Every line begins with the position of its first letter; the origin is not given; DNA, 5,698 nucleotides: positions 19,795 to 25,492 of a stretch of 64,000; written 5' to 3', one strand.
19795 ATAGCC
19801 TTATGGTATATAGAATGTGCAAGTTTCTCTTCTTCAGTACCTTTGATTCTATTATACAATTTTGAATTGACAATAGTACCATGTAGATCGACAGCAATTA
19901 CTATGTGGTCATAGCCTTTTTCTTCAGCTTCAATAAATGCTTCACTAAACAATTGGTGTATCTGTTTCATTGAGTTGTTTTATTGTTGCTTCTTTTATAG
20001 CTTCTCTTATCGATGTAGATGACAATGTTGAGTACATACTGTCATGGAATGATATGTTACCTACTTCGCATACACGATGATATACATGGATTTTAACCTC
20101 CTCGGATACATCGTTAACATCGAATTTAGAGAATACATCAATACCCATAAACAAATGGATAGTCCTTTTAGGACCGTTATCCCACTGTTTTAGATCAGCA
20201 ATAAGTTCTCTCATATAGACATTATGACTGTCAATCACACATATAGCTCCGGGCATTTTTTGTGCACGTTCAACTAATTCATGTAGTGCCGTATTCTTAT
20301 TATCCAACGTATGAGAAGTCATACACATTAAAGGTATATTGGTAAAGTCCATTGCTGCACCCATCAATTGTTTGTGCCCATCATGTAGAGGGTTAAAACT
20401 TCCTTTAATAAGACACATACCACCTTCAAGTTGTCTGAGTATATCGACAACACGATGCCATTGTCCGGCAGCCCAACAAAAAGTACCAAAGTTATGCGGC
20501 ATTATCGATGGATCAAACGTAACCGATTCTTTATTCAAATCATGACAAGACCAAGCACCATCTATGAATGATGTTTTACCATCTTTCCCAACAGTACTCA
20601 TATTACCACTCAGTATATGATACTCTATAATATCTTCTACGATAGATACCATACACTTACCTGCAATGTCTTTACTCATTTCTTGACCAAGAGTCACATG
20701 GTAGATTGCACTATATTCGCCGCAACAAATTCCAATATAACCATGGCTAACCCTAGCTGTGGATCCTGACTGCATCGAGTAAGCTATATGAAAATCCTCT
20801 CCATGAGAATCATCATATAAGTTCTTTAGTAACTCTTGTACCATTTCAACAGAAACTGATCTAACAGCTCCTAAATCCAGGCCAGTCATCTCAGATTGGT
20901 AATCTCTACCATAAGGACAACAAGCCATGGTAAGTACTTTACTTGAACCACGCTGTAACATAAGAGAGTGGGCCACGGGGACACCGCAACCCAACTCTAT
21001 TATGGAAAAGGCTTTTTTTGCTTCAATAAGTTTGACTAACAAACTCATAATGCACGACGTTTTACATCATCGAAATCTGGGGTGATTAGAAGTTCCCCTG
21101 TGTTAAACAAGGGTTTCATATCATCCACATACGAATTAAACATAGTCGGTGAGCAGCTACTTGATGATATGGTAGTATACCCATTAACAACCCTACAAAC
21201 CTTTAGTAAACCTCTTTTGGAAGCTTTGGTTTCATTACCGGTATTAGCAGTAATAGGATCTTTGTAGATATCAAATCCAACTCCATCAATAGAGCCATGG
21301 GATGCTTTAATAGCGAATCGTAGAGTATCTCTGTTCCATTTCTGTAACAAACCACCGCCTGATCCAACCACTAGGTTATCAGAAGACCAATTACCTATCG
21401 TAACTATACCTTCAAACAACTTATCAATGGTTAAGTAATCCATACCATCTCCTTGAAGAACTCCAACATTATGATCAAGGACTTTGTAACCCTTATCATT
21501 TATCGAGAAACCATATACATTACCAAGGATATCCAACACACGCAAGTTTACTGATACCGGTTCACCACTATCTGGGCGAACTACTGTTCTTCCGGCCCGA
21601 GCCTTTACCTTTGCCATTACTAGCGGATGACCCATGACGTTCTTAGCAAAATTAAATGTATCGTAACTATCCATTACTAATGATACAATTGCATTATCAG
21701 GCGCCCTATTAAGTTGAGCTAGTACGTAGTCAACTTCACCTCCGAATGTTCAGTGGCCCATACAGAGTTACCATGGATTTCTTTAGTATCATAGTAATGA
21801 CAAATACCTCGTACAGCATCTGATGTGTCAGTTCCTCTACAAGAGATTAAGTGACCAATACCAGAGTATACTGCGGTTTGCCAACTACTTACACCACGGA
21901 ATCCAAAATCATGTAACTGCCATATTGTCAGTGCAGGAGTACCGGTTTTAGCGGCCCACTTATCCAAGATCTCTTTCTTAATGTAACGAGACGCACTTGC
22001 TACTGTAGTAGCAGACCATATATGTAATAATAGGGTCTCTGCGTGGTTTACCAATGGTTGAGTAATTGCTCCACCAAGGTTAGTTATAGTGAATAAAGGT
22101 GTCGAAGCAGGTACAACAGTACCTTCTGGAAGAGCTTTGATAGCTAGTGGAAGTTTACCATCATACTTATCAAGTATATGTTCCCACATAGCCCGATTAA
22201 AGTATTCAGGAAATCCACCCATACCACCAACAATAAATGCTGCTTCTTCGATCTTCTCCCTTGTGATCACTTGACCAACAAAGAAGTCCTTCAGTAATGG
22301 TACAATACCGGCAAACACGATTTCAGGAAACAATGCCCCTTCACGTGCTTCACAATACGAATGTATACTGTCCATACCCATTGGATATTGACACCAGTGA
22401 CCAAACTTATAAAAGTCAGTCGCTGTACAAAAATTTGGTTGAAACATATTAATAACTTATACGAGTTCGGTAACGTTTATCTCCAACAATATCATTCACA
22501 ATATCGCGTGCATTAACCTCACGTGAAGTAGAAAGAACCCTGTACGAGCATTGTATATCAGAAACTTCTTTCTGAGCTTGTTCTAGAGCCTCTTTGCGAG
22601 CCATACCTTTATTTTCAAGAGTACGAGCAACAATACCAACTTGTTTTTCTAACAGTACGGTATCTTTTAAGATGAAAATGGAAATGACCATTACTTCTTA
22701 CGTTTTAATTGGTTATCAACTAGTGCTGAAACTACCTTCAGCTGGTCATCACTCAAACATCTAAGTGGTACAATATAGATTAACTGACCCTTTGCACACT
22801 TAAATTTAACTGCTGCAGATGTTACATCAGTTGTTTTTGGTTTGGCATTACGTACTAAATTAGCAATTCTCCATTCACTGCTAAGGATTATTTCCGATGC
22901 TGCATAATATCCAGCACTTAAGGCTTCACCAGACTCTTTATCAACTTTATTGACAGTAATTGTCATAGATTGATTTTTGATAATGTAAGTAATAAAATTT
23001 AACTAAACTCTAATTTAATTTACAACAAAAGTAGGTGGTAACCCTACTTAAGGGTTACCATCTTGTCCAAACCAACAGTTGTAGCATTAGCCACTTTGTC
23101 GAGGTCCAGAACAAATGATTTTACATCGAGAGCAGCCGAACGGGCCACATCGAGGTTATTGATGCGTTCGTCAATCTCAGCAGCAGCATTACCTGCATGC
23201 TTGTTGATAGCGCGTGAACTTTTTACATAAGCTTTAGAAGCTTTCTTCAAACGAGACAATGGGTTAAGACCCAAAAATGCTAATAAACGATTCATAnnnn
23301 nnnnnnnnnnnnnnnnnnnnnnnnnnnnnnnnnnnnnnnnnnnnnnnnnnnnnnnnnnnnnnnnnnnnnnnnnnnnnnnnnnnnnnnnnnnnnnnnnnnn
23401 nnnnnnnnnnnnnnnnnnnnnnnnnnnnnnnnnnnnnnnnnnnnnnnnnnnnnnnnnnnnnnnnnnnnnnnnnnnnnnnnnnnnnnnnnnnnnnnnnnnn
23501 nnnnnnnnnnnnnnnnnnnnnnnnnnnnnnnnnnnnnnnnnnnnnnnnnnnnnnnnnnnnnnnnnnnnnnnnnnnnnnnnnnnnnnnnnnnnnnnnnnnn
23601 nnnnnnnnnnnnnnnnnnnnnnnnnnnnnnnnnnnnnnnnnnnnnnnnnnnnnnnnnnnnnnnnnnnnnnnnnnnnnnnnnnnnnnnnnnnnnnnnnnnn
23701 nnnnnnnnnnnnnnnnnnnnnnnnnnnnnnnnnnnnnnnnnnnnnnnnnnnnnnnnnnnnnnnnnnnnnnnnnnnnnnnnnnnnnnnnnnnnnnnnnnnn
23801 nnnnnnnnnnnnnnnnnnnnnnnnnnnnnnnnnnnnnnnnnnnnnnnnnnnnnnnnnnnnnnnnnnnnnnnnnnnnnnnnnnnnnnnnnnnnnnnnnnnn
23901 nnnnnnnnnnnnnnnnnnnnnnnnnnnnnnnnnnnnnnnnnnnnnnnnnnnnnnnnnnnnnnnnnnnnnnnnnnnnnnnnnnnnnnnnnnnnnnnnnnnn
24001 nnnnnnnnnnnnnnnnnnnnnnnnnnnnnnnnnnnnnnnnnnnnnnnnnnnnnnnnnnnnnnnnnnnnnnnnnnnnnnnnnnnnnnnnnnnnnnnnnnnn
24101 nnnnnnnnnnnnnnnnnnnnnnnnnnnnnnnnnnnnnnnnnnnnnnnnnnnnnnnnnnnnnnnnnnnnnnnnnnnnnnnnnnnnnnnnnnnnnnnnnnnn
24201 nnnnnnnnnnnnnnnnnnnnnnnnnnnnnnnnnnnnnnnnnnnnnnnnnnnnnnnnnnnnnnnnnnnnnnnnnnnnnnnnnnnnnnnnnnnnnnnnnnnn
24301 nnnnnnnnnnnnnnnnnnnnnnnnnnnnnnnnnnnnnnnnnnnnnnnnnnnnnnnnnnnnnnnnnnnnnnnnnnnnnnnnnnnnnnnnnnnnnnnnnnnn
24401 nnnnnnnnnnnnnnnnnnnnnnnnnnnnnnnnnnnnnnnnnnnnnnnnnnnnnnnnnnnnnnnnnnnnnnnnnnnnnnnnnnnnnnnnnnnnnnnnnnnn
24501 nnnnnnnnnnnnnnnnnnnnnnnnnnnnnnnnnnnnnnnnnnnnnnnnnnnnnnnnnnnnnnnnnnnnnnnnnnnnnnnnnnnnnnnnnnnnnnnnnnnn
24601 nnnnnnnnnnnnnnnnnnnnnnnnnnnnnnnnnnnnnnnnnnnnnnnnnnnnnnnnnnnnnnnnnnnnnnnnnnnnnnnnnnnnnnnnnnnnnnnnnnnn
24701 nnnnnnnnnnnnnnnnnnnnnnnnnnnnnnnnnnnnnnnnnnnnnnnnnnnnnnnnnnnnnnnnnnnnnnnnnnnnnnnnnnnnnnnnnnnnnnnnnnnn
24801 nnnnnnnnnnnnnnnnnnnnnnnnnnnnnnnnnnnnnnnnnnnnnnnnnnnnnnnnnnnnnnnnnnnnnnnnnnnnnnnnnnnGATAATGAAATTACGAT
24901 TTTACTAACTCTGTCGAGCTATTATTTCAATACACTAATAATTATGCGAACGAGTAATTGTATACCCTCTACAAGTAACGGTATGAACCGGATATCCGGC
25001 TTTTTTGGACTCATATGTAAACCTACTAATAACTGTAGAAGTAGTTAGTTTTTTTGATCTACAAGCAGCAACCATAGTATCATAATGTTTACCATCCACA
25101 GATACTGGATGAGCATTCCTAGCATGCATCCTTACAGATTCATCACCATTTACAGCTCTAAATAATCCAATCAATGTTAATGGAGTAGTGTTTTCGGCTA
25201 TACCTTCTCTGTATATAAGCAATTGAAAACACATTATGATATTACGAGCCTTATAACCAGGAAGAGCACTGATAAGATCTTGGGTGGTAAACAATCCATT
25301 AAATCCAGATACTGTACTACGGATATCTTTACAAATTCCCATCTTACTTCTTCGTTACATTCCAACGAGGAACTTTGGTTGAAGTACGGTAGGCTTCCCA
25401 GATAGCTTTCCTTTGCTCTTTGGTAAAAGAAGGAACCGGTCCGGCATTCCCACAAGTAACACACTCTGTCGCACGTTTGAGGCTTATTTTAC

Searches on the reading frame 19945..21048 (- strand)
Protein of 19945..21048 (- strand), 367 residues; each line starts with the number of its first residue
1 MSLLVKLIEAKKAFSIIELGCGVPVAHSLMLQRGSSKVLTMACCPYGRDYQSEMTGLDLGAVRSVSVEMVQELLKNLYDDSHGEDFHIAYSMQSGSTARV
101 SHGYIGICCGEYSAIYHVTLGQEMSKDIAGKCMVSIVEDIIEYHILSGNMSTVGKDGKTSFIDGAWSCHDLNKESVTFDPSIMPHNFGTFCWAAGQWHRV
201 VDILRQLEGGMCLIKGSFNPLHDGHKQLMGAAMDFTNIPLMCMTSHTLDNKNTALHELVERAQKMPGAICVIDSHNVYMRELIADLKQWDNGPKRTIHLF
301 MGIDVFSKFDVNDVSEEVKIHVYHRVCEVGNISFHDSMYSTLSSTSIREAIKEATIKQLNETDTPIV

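Call 41: search_protein_families(library=pfam, proteins=[window:19945-21048:-], max_evalue=0.001)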
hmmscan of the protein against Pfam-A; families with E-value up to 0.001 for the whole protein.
window:19945-21048:- (367 aa): 1 family
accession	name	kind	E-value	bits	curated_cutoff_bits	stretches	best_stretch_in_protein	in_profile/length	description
PF01467.32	CTP_transf_like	-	2.1e-08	34.9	21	1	214-349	2-132/133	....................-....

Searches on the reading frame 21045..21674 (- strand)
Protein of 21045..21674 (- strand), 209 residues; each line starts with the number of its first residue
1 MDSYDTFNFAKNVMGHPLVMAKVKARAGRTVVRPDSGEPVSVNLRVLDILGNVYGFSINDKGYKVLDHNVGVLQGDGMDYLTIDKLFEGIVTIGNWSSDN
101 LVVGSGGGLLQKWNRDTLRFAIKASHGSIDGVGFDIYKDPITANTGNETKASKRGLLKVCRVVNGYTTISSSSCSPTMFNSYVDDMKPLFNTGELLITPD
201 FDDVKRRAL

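Call 41: search_protein_families(library=pfam, proteins=[window:21045-21674:-], max_evalue=0.001)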
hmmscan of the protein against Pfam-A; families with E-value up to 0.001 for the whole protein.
window:21045-21674:- (209 aa): 1 family
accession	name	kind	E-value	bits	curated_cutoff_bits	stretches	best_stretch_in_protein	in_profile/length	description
PF04095.22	NAPRTase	-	6.4e-20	72.4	20.8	1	30-152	112-221/239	Nicotinate phosphoribosyltransferase (NAPRTase) family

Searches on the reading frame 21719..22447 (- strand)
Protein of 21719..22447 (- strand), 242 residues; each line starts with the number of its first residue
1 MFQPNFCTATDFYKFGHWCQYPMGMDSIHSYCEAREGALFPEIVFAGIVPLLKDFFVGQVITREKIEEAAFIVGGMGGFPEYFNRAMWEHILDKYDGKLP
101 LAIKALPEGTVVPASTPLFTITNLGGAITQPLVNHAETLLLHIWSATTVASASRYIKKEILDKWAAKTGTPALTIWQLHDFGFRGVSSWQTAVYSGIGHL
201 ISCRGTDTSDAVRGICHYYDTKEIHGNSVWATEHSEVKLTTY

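Call 41: search_protein_families(library=pfam, proteins=[window:21719-22447:-], max_evalue=0.001)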
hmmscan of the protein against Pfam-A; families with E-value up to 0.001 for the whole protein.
window:21719-22447:- (242 aa): 2 families
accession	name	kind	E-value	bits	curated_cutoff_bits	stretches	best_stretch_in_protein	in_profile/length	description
PF18127.6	NAMPT_N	-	2.1e-27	95.7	25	1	5-103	1-98/98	Nicotinamide phosphoribosyltransferase, N-terminal domain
PF04095.22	NAPRTase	-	0.00051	20.3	20.8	1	177-235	2-52/239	Nicotinate phosphoribosyltransferase (NAPRTase) family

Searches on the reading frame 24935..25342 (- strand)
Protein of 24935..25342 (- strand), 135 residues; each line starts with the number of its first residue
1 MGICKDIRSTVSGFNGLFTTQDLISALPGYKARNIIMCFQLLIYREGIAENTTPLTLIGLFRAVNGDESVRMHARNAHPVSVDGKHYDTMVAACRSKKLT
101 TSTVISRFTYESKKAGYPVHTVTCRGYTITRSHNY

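Call 43: search_protein_families(library=pfam, proteins=[window:24935-25342:-], max_evalue=1)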
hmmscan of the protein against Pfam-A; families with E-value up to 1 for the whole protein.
window:24935-25342:- (135 aa): 1 family
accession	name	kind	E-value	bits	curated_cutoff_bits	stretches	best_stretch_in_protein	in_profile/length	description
PF10733.14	DUF2525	-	0.2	12.2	27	1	72-90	21-39/60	Protein of unknown function (DUF2525)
